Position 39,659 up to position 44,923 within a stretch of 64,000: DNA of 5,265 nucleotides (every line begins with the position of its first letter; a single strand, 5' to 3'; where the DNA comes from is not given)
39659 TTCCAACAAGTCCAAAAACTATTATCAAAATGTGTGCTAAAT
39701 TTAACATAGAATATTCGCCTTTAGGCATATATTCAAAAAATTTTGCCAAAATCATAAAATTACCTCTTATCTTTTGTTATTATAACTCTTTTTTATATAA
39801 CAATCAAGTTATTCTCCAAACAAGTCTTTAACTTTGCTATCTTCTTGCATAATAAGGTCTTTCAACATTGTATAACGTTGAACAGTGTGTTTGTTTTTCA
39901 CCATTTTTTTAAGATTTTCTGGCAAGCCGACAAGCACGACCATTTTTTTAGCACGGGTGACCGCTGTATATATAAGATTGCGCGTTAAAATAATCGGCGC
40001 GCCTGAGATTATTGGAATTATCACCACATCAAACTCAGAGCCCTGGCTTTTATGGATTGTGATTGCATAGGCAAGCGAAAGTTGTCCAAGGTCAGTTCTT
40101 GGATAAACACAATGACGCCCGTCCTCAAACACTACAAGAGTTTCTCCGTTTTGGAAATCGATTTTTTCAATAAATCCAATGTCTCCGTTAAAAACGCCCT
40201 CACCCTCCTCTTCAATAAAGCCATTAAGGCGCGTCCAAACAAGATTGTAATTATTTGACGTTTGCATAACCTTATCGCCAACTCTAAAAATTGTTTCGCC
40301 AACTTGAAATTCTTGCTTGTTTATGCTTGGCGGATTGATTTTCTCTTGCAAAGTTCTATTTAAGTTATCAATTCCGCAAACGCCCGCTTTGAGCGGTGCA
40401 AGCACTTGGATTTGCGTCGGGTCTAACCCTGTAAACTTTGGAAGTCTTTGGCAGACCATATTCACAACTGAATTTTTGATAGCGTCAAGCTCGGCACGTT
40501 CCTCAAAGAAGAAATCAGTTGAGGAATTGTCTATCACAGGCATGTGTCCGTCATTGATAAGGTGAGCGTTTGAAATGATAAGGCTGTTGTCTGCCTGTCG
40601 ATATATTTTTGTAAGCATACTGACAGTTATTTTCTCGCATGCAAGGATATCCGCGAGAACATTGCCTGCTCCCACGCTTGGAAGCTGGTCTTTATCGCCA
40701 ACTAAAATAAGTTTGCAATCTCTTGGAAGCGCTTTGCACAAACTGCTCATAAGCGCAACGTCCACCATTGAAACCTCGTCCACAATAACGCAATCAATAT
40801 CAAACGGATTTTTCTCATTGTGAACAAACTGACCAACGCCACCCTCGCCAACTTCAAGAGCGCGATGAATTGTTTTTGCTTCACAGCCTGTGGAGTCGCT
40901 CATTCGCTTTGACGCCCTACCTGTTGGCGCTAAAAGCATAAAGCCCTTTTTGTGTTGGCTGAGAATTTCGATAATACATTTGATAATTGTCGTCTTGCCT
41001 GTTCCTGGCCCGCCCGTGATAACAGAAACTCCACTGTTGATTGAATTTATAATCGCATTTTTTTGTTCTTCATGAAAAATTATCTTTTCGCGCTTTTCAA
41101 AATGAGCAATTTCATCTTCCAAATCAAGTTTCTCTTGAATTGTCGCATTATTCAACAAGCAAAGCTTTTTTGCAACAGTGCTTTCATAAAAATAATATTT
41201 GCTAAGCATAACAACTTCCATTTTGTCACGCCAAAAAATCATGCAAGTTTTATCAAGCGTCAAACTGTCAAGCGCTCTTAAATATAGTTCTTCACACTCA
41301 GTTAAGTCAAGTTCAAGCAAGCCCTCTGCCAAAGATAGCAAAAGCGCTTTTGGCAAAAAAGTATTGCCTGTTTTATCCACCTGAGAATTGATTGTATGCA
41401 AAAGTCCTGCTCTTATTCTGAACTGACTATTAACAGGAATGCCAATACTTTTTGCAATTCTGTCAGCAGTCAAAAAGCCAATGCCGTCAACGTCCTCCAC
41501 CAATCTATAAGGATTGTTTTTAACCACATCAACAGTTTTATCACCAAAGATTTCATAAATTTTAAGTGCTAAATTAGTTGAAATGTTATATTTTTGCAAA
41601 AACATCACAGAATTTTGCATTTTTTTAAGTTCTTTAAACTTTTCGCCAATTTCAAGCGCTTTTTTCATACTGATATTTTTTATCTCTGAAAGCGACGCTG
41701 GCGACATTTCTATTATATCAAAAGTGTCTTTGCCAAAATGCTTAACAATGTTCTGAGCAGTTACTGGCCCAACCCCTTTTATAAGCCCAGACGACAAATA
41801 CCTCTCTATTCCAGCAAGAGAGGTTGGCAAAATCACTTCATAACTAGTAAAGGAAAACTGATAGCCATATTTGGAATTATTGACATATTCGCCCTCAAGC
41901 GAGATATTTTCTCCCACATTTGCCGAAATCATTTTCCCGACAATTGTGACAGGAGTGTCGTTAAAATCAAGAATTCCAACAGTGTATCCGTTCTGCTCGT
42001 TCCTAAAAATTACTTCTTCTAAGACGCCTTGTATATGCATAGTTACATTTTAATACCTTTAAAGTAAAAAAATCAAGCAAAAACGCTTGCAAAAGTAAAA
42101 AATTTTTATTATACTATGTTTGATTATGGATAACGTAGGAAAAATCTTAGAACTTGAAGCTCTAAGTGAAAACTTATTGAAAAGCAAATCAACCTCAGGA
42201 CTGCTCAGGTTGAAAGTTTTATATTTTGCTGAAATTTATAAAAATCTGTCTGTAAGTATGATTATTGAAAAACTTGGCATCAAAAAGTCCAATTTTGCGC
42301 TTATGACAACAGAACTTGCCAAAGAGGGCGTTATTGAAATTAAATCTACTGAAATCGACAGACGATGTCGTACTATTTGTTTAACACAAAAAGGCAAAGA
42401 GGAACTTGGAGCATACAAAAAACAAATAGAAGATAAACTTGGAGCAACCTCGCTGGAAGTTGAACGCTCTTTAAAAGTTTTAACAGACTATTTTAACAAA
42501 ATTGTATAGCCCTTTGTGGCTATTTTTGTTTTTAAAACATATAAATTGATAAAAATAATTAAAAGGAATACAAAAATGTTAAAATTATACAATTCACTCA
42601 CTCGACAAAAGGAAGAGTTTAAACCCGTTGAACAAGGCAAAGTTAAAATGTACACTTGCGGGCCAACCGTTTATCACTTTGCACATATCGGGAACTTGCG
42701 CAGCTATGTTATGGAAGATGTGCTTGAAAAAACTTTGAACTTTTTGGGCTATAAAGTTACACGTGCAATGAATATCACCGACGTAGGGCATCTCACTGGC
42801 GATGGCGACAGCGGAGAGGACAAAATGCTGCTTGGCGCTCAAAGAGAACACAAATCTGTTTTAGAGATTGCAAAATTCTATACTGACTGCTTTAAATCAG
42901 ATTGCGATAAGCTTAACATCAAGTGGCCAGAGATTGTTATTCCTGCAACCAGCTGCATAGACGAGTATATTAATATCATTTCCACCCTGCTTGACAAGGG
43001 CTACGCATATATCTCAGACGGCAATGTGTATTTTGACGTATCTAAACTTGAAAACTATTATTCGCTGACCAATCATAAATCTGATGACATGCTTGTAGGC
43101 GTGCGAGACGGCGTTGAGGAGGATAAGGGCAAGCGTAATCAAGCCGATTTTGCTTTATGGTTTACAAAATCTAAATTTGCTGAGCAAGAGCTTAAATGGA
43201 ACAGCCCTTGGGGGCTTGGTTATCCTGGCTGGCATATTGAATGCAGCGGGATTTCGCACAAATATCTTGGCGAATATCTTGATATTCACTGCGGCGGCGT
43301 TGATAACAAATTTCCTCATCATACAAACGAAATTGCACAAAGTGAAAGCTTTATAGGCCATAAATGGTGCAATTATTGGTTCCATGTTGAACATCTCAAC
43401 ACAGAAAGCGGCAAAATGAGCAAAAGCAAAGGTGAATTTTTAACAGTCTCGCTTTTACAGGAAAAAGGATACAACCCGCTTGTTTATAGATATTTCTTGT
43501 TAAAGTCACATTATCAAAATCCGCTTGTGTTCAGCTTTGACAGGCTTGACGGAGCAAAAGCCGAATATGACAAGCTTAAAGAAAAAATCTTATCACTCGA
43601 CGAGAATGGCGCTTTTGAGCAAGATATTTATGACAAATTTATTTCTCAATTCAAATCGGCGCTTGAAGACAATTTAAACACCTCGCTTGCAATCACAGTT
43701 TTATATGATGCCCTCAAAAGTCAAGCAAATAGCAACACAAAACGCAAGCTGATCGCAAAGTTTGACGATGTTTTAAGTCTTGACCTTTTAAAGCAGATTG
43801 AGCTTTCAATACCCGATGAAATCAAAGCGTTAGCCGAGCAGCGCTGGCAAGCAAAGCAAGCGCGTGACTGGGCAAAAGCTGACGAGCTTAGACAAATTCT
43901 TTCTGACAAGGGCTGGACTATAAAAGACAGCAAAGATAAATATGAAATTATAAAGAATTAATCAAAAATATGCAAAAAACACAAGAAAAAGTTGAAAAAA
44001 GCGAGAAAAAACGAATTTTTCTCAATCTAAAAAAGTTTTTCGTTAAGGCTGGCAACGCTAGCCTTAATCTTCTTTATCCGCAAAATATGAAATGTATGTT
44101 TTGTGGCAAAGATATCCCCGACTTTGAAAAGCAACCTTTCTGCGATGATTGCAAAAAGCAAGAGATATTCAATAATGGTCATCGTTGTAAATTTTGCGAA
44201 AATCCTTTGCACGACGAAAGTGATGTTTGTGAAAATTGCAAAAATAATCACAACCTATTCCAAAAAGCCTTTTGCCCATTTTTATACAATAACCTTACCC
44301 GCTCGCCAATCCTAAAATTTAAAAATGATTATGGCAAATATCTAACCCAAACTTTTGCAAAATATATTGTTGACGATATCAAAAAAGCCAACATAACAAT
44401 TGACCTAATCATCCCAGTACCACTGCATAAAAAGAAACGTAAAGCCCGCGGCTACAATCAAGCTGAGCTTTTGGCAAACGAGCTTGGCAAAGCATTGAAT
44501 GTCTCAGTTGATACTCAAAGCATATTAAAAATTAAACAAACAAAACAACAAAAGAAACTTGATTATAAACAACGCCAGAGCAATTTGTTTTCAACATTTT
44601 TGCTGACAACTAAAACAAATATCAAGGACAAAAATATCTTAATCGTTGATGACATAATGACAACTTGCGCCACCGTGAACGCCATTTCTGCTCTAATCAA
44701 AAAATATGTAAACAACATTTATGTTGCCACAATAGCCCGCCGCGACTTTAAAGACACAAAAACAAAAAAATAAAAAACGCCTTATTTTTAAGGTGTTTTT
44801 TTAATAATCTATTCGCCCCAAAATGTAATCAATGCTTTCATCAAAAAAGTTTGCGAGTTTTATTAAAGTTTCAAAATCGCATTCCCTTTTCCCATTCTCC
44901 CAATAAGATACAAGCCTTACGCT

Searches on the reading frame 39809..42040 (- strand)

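Call 7: search_protein_families(library=pfam, proteins=[window:39809-42040:-], max_evalue=0.00001)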
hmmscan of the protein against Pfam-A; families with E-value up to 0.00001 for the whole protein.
window:39809-42040:- (743 aa): 9 families
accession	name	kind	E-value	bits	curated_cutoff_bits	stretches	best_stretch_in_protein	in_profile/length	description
PF13245.12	AAA_19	-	5e-44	150.2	25.1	1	326-457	1-133/134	AAA domain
PF13604.12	AAA_30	-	4.5e-40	137.9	27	1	324-503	4-177/191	AAA domain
PF14490.11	HHH_RecD2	-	8.2e-37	125.5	27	1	139-228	3-92/92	ATP-dependent RecD2 DNA helicase HHH domain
PF18335.7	SH3_13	-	1.1e-21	76.9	41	1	560-638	1-65/65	ATP-dependent RecD-like DNA helicase SH3 domain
PF23139.1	OB_YrrC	-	3.5e-20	72.1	27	1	2-72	3-76/76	ATP-dependent DNA helicase YrrC, OB-fold domain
PF13538.12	UvrD_C_2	-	2.7e-18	66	27.4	1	656-704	1-52/52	UvrD-like helicase C-terminal domain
PF01443.25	Viral_helicase1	-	9.5e-11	42.4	21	0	340-457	2-101/228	Viral superfamily 1 RNA helicase core domain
PF13086.12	AAA_11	-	2.1e-10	41.2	27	0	324-363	4-50/257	AAA domain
PF14520.12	HHH_5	-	3.6e-07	31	27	0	87-131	7-51/57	Helix-hairpin-helix domain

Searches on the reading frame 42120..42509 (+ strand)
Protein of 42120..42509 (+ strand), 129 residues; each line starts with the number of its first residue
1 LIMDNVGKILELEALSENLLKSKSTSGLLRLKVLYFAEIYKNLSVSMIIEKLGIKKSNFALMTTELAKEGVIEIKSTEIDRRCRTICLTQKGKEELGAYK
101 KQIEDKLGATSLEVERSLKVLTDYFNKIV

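Call 8: search_protein_families(library=pfam, proteins=[window:42120-42509:+], max_evalue=0.001)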
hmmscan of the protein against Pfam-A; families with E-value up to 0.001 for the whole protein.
window:42120-42509:+ (129 aa): 1 family
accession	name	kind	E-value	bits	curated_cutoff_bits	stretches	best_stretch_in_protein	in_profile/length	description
PF13601.12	HTH_34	-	0.00024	21.6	27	1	30-104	2-77/80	Winged helix DNA-binding domain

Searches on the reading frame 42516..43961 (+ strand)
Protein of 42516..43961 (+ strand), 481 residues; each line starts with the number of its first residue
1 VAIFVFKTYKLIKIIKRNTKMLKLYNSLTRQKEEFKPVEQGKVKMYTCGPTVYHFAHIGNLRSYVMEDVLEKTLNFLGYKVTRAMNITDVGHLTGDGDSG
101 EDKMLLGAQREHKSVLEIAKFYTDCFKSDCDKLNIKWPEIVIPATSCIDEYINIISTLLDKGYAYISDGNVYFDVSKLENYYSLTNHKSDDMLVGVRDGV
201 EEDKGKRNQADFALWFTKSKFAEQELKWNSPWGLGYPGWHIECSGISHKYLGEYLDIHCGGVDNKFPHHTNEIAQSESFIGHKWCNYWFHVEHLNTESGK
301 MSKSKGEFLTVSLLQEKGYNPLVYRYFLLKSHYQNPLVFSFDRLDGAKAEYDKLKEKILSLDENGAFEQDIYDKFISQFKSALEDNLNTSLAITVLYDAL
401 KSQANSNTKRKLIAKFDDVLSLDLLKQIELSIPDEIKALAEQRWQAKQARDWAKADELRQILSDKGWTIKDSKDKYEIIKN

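Call 8: search_protein_families(library=pfam, proteins=[window:42516-43961:+], max_evalue=0.001)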
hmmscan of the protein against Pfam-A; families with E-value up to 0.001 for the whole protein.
window:42516-43961:+ (481 aa): 5 families
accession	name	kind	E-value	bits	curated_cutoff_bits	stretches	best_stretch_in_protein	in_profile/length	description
PF01406.26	tRNA-synt_1e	-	8.3e-93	311.5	27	1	35-347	2-299/301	tRNA synthetases class I (C) catalytic domain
PF09334.17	tRNA-synt_1g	-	3.5e-08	33.1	20.1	0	283-332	310-358/391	tRNA synthetases class I (M)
PF00750.26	tRNA-synt_1d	-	1.1e-06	28.4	23.3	1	31-125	9-104/349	tRNA synthetases class I (R), catalytic domain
PF01921.24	tRNA-synt_1f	-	1.4e-06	27.9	27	1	296-372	279-354/360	tRNA synthetases class I (K)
PF09190.17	DALR_2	-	0.00068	20.6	22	0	378-418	1-44/57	DALR domain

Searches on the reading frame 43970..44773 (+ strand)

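Call 8: search_protein_families(library=pfam, proteins=[window:43970-44773:+], max_evalue=0.001)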
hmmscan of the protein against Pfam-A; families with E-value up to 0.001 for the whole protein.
window:43970-44773:+ (267 aa): 2 families
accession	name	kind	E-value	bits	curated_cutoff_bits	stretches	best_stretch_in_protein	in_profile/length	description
PF18912.6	DZR_2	-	2.7e-08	34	27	1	32-91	2-56/56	Double zinc ribbon domain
PF00156.33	Pribosyltran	-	1.4e-06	28.2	26.3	1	160-258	39-126/158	Phosphoribosyl transferase domain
